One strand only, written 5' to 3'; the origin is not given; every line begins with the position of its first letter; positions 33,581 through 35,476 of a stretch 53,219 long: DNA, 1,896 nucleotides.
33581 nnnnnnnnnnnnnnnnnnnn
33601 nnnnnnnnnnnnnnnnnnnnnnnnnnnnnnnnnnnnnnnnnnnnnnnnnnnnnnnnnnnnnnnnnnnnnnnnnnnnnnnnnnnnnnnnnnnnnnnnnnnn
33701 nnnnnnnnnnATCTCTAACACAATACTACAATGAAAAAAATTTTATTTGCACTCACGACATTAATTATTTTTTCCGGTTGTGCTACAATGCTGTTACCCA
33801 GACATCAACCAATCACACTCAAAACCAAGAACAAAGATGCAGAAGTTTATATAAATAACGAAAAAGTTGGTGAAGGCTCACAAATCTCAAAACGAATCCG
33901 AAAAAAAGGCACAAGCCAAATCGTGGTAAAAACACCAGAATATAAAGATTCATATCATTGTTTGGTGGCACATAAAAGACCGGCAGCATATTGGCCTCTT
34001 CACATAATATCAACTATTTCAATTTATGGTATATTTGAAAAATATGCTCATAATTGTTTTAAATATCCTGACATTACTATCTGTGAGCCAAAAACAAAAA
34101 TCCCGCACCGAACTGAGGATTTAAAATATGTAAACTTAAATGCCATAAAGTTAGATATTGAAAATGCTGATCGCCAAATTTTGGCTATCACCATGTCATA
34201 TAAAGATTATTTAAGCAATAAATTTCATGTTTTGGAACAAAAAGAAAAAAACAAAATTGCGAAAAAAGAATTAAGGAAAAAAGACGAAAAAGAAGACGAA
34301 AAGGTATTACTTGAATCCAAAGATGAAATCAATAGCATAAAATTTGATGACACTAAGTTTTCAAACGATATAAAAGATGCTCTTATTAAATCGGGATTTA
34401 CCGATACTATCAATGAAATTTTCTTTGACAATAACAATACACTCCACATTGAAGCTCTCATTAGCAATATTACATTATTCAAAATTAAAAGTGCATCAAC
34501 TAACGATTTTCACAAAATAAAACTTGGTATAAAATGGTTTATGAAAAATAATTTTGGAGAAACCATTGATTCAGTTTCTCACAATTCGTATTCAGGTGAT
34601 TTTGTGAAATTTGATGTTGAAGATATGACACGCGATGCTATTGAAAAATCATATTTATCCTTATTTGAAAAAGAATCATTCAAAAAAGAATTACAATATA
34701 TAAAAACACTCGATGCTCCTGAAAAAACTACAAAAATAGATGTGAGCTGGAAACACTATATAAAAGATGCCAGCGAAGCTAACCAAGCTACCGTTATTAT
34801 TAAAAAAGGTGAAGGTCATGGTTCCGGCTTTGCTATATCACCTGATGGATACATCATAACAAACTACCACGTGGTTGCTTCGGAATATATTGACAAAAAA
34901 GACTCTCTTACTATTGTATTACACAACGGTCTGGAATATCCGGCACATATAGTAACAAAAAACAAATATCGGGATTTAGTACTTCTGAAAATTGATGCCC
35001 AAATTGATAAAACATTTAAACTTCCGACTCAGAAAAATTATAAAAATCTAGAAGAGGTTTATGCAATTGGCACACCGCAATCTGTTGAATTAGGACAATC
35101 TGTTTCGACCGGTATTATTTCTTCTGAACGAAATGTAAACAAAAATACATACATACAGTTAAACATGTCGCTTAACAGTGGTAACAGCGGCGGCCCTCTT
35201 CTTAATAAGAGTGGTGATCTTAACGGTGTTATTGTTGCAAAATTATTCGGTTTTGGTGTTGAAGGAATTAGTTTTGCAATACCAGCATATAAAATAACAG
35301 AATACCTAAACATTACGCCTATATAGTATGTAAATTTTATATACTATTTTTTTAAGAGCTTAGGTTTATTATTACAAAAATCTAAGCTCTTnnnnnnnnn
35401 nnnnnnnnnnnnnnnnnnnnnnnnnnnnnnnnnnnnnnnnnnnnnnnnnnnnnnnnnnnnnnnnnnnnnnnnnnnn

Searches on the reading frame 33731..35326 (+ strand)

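Call 66: search_protein_families(library=pfam, proteins=[window:33731-35326:+], max_evalue=0.00001)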
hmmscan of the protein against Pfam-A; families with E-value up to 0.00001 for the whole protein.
window:33731-35326:+ (531 aa): 2 families
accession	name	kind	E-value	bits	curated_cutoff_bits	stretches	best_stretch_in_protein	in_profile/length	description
PF13365.12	Trypsin_2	-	6.3e-24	85.8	27.6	1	364-500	1-144/144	Trypsin-like peptidase domain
PF00089.32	Trypsin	-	9.5e-12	45.6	20.6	1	352-520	15-214/220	Trypsin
